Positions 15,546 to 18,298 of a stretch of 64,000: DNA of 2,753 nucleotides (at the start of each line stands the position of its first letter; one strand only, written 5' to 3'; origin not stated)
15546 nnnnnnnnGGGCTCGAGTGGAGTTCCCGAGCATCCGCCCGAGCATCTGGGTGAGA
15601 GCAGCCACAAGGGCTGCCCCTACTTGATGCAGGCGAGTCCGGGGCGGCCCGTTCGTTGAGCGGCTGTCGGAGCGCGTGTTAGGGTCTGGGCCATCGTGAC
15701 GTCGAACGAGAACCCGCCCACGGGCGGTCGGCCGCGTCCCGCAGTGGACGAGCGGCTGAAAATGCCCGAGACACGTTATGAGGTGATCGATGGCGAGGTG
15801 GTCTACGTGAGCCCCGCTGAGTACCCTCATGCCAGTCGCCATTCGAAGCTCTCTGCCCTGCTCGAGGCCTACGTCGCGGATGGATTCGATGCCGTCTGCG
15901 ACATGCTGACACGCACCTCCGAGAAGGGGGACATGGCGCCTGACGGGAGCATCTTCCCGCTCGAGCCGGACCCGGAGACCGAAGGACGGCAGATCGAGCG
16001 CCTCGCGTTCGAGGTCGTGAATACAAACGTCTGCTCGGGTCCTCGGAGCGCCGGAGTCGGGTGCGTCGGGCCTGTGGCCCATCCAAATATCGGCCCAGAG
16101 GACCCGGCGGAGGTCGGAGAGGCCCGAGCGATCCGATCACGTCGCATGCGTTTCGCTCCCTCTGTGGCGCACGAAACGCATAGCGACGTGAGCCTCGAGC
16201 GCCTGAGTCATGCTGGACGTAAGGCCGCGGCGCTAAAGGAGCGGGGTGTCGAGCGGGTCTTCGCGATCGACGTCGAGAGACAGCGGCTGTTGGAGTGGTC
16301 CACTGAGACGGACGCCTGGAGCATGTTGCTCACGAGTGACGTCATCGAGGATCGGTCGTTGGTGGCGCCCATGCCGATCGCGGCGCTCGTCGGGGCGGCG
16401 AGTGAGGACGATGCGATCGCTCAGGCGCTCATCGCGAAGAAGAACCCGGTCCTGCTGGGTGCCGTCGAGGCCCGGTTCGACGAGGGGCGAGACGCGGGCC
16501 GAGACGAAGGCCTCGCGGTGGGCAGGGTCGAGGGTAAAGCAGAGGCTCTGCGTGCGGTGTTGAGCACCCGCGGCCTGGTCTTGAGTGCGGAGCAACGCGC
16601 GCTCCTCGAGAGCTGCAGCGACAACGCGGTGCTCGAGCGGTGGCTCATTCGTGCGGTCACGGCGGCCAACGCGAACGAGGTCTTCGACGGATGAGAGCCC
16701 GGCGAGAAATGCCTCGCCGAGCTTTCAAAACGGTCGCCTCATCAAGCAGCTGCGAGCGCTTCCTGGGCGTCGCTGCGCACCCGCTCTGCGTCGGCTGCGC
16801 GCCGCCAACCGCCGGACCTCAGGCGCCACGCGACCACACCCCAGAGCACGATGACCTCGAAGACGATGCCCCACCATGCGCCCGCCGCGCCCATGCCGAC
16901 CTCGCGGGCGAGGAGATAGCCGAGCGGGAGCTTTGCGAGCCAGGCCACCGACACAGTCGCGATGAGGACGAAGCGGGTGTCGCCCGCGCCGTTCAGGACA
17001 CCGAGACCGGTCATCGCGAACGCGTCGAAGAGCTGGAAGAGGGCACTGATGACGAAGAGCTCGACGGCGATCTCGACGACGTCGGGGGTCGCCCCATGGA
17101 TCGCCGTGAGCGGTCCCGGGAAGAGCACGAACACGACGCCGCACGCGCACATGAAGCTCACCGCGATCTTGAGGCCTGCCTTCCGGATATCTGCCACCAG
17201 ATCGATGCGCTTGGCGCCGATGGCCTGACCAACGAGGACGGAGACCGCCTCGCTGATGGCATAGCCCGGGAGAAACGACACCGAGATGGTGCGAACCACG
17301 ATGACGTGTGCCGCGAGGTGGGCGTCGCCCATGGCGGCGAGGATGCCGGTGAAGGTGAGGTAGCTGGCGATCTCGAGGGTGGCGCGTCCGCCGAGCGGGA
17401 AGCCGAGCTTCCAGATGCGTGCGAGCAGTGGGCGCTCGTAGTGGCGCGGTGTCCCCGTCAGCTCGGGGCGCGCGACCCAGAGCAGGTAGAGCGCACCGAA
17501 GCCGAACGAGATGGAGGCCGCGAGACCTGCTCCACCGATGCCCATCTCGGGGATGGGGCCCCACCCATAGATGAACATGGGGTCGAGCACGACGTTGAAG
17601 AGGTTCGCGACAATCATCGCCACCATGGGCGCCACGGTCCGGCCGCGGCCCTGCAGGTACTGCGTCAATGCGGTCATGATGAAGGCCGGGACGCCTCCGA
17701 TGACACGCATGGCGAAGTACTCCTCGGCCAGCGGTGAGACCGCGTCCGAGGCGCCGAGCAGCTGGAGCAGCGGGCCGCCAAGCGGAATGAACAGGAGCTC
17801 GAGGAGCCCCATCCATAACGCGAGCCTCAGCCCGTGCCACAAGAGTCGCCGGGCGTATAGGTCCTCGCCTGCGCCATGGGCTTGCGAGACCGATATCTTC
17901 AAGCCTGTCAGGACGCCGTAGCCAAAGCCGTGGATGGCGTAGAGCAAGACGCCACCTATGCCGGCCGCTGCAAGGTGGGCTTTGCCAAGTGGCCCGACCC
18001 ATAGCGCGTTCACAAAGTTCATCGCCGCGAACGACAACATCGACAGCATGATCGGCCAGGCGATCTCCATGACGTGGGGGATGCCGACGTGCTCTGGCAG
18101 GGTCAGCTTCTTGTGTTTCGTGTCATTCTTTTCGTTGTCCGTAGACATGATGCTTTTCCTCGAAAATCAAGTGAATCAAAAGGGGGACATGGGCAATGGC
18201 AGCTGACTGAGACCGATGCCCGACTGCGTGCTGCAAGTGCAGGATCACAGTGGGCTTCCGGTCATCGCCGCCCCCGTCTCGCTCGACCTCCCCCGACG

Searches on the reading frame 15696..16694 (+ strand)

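Call 62: search_protein_families(library=pfam, proteins=[window:15696-16694:+], max_evalue=0.001)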
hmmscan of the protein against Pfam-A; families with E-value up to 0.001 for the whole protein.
window:15696-16694:+ (332 aa): 1 family
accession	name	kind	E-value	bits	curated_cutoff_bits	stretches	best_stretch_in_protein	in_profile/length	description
PF05685.18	Uma2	-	9.3e-10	38.7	27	1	21-109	5-104/172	Putative restriction endonuclease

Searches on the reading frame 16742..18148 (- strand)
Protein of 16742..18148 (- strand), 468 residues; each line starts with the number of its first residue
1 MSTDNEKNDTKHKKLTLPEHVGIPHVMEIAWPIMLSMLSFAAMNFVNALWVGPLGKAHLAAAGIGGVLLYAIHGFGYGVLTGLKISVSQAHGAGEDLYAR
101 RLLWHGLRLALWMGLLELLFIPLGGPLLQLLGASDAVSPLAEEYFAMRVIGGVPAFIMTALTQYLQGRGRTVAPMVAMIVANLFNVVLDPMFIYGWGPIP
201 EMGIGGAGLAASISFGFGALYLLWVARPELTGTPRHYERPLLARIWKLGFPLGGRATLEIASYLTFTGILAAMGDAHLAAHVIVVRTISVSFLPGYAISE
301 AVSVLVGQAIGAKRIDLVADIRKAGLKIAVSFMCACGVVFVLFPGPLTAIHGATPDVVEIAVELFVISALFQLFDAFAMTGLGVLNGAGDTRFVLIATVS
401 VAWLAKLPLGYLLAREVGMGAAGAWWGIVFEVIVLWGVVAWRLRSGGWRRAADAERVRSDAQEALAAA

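Call 62: search_protein_families(library=pfam, proteins=[window:16742-18148:-], max_evalue=0.001)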
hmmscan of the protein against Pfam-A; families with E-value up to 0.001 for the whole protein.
window:16742-18148:- (468 aa): 1 family
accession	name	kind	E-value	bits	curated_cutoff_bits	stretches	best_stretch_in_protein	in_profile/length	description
PF01554.23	MatE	-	1.2e-50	171.8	24.9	2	32-191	1-161/161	MatE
